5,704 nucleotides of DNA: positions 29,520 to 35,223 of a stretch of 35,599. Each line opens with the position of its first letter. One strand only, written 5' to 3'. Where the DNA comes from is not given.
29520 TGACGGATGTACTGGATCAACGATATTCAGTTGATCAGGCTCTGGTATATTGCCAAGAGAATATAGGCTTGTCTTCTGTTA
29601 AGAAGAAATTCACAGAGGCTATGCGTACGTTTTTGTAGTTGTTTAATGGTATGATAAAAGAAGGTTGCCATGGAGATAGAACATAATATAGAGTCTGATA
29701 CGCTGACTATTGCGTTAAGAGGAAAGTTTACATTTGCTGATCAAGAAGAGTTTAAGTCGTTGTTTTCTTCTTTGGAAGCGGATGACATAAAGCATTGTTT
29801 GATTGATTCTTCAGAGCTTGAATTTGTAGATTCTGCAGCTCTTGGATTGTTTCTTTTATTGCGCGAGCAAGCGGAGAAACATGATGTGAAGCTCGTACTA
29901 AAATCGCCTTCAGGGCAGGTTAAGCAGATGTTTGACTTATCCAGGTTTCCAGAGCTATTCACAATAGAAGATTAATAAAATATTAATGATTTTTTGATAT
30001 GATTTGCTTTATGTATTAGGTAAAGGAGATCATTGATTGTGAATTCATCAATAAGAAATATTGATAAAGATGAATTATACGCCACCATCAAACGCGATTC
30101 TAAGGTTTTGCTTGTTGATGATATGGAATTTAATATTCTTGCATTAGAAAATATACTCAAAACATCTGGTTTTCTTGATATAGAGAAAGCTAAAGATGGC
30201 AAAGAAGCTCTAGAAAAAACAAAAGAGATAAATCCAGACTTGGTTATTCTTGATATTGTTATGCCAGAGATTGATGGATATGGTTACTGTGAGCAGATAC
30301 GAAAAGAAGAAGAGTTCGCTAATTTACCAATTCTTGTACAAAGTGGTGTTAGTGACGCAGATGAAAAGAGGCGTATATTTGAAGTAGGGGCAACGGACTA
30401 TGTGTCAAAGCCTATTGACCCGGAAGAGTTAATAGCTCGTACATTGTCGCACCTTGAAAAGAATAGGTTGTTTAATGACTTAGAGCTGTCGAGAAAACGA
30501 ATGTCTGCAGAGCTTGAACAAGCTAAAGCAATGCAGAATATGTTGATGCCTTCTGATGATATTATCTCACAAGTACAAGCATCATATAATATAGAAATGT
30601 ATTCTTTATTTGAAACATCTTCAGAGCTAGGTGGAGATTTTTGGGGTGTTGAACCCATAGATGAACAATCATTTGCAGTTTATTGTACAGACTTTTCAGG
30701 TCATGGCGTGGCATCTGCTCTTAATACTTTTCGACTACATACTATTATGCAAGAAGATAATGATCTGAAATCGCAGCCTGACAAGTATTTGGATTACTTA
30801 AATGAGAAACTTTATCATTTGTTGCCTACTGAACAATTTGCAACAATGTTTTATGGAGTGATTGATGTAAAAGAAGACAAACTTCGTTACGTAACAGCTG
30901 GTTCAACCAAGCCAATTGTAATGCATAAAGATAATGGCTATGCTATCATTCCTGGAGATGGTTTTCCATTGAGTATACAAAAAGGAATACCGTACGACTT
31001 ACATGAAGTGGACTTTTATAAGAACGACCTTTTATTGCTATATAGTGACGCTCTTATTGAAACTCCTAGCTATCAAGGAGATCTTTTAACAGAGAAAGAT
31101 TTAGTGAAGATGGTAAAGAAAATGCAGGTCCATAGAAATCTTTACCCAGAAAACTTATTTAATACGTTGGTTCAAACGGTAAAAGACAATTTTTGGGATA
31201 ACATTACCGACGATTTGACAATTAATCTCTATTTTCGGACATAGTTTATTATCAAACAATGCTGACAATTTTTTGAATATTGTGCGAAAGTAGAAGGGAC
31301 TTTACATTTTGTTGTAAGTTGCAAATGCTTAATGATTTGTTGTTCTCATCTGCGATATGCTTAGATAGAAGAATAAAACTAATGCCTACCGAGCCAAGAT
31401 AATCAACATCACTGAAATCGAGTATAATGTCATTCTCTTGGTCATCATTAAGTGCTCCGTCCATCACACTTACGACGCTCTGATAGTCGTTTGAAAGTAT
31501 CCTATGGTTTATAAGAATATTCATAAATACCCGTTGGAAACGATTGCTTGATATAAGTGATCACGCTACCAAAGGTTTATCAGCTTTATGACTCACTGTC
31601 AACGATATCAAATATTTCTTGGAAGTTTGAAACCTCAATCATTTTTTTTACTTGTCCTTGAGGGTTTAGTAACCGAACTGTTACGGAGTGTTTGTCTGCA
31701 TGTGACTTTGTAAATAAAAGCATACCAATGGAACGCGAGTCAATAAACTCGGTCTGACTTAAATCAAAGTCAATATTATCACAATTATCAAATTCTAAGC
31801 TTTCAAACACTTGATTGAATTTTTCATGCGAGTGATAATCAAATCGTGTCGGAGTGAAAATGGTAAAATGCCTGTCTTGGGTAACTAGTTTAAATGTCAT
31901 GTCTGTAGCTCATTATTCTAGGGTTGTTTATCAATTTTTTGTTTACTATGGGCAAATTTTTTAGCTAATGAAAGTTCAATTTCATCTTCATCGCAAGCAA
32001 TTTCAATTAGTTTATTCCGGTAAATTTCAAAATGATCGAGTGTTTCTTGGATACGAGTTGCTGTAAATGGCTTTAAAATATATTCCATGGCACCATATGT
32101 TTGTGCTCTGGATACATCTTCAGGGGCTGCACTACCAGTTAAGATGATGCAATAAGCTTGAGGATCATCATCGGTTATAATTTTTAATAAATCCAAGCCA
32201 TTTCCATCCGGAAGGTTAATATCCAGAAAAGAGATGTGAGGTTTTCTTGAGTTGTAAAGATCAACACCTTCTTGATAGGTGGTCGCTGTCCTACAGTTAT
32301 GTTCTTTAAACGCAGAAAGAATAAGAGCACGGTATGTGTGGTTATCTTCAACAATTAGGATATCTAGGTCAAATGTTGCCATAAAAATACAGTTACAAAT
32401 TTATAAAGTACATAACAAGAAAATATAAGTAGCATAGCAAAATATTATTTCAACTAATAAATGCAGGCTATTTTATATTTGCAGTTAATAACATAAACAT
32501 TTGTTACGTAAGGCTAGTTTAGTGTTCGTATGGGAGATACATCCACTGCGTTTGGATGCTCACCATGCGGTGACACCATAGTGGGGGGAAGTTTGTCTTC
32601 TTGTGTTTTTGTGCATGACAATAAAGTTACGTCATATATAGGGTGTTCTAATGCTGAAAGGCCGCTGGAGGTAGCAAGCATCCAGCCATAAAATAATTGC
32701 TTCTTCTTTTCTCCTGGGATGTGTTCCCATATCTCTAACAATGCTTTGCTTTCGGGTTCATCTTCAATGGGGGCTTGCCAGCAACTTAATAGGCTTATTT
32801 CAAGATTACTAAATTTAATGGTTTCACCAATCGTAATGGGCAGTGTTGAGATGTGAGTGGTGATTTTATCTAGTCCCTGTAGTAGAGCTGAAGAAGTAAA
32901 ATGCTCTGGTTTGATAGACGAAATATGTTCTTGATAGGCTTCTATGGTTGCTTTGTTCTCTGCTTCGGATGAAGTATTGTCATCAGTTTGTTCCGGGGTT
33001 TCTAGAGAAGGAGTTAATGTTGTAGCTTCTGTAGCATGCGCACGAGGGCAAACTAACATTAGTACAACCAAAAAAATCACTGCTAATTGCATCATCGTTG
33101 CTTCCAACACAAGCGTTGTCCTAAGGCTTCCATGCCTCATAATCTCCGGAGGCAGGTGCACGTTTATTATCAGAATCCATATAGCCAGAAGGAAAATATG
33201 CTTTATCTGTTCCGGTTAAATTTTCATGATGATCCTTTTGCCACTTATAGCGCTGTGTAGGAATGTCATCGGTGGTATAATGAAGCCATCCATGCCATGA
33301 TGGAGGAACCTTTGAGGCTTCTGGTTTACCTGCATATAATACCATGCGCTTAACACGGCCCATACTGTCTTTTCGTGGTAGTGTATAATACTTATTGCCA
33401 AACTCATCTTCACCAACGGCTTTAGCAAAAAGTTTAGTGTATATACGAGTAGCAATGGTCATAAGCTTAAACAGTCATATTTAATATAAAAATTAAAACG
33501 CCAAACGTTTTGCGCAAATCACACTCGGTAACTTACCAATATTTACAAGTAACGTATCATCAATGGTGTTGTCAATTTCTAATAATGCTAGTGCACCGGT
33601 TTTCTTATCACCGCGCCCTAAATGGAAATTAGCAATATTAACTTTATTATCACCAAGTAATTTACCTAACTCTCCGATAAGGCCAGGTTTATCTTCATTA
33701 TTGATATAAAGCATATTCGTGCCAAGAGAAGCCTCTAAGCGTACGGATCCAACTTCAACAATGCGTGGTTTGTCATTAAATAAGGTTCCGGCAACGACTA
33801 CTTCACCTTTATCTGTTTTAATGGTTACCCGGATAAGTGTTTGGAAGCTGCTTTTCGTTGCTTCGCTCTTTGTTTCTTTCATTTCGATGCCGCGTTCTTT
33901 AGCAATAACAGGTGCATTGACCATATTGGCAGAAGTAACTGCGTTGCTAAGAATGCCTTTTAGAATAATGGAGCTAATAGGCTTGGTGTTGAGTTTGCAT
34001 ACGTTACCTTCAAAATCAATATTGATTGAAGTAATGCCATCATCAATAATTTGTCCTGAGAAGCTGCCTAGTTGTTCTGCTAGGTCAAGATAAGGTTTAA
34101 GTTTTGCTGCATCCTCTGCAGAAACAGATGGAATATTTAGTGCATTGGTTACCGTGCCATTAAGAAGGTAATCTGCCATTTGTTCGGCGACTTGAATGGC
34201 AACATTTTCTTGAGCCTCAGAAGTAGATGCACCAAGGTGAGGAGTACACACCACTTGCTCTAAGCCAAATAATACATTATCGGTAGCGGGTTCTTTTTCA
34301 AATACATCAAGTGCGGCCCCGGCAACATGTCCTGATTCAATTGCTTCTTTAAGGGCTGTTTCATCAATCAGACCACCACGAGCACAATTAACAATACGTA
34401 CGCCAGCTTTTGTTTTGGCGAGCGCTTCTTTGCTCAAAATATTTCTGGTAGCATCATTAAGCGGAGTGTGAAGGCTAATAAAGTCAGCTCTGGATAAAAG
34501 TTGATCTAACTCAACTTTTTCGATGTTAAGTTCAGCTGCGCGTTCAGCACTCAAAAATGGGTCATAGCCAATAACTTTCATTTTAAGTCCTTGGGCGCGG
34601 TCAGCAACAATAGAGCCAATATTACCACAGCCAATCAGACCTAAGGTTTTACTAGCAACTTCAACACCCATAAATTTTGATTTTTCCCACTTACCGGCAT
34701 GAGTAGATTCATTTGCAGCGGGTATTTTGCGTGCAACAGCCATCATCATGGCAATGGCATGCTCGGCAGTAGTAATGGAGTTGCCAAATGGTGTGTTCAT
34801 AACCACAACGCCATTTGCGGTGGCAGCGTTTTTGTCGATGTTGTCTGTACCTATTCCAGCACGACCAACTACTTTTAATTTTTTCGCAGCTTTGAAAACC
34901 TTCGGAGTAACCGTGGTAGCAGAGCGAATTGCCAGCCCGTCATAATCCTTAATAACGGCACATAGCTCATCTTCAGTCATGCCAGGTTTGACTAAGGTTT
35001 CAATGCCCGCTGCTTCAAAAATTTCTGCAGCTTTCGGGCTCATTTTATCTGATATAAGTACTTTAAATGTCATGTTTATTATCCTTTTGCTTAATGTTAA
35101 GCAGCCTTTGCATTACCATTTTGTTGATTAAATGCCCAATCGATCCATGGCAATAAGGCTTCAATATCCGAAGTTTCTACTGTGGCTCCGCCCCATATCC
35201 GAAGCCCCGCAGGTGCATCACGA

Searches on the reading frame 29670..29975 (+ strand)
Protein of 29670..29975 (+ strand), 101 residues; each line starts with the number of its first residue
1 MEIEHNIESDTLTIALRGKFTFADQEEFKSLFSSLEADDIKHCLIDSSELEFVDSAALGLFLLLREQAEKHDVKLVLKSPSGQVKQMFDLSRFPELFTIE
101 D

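Call 18: search_protein_families(library=pfam, proteins=[window:29670-29975:+], max_evalue=0.00001)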
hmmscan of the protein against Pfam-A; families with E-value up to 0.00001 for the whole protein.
window:29670-29975:+ (101 aa): 2 families
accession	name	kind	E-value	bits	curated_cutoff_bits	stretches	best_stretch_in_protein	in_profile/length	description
PF01740.26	STAS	-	2.3e-16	59.9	22.6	1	6-100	5-100/106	STAS domain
PF13466.11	STAS_2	-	3.3e-16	59.7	29.2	1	14-92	1-78/80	STAS domain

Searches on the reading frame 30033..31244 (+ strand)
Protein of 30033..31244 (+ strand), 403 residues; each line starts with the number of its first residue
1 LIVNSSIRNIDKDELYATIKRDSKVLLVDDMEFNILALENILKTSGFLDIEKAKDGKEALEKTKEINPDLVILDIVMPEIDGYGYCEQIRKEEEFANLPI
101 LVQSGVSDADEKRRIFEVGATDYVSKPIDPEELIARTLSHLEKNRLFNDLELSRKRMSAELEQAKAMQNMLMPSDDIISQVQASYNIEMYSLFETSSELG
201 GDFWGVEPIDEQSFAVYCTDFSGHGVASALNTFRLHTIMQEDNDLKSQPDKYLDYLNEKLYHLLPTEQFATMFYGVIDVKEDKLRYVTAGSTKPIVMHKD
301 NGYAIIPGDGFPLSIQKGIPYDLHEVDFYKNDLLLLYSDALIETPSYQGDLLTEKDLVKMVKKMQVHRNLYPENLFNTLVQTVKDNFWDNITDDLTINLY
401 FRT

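Call 18: search_protein_families(library=pfam, proteins=[window:30033-31244:+], max_evalue=0.00001)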
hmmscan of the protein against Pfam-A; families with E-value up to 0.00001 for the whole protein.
window:30033-31244:+ (403 aa): 2 families
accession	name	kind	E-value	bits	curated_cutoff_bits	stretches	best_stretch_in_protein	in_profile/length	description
PF07228.17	SpoIIE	-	4.6e-34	118.5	25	1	211-397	2-186/192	Stage II sporulation protein E (SpoIIE)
PF00072.30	Response_reg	-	6.3e-28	97.6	30.2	1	25-136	1-109/111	Response regulator receiver domain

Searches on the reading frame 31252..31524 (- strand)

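Call 19: search_protein_families(library=pfam, proteins=[window:31252-31524:-], max_evalue=0.00001)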
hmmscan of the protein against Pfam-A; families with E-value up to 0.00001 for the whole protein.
window:31252-31524:- (90 aa): 1 family
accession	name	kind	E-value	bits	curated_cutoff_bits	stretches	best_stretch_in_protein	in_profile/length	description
PF01740.26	STAS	-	1.8e-06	28.1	22.6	1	22-87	32-97/106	STAS domain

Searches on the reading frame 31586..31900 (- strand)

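Call 19: search_protein_families(library=pfam, proteins=[window:31586-31900:-], max_evalue=0.00001)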
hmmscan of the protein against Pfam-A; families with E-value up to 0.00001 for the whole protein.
window:31586-31900:- (104 aa): 2 families
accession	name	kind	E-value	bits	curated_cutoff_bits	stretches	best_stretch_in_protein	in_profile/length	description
PF01740.26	STAS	-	7.7e-12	45.4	22.6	1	5-102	4-102/106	STAS domain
PF13466.11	STAS_2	-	3.2e-08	34.1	29.2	1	19-93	6-79/80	STAS domain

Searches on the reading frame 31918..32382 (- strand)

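Call 19: search_protein_families(library=pfam, proteins=[window:31918-32382:-], max_evalue=0.00001)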
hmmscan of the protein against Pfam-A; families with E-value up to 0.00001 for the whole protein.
window:31918-32382:- (154 aa): 1 family
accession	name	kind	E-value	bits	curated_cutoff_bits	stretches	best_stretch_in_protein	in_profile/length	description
PF00072.30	Response_reg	-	1.3e-21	77.2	30.2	1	8-115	1-110/111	Response regulator receiver domain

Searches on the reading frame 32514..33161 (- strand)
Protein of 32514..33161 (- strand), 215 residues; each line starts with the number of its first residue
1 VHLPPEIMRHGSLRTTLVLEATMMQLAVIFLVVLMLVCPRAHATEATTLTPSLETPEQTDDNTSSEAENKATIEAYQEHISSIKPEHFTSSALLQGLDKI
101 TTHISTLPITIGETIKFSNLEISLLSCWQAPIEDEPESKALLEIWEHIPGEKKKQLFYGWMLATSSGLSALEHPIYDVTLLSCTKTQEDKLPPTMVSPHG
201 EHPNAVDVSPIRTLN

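Call 19: search_protein_families(library=pfam, proteins=[window:32514-33161:-], max_evalue=0.00001)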
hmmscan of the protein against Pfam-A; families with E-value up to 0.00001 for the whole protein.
window:32514-33161:- (215 aa): 1 family
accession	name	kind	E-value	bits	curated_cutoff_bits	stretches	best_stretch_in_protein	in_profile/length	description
PF09923.14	DUF2155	-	7.4e-24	84.1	27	1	92-183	1-89/89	Uncharacterized protein conserved in bacteria (DUF2155)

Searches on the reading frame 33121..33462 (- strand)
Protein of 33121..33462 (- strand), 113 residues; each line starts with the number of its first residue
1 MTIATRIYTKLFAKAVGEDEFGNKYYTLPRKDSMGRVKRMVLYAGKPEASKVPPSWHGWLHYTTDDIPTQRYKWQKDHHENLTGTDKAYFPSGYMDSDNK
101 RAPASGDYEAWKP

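Call 19: search_protein_families(library=pfam, proteins=[window:33121-33462:-], max_evalue=0.00001)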
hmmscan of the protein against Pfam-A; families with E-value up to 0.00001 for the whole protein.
window:33121-33462:- (113 aa): 1 family
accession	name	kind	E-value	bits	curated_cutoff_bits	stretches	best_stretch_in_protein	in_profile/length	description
PF05071.21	NDUFA12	-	1.6e-24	87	23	1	14-113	2-98/98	NADH ubiquinone oxidoreductase subunit NDUFA12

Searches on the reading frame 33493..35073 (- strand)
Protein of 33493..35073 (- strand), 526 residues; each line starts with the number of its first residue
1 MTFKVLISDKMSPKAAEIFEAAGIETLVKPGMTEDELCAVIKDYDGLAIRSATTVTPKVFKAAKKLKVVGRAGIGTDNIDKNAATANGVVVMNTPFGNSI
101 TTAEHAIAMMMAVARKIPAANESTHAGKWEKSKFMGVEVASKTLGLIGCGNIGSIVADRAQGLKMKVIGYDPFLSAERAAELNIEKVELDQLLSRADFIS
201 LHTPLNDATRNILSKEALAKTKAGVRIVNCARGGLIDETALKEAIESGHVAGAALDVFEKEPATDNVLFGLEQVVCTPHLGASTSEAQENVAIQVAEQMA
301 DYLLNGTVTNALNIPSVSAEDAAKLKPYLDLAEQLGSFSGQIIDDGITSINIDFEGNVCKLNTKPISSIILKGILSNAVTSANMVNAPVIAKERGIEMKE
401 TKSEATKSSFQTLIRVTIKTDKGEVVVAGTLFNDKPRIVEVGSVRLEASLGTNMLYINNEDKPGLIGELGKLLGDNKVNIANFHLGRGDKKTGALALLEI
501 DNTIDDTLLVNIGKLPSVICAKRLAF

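Call 19: search_protein_families(library=pfam, proteins=[window:33493-35073:-], max_evalue=0.00001)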
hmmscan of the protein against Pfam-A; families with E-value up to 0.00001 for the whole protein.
window:33493-35073:- (526 aa): 3 families
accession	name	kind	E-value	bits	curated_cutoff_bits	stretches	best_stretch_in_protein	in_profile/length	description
PF02826.25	2-Hacid_dh_C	-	4e-61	205.9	25.1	1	107-281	1-178/178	D-isomer specific 2-hydroxyacid dehydrogenase, NAD binding domain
PF19304.4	PGDH_inter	-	8.2e-40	136.1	27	1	324-441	1-118/119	D-3-phosphoglycerate dehydrogenase intervening domain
PF00389.36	2-Hacid_dh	-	6.2e-35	120.2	24.6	1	5-313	1-134/134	D-isomer specific 2-hydroxyacid dehydrogenase, catalytic domain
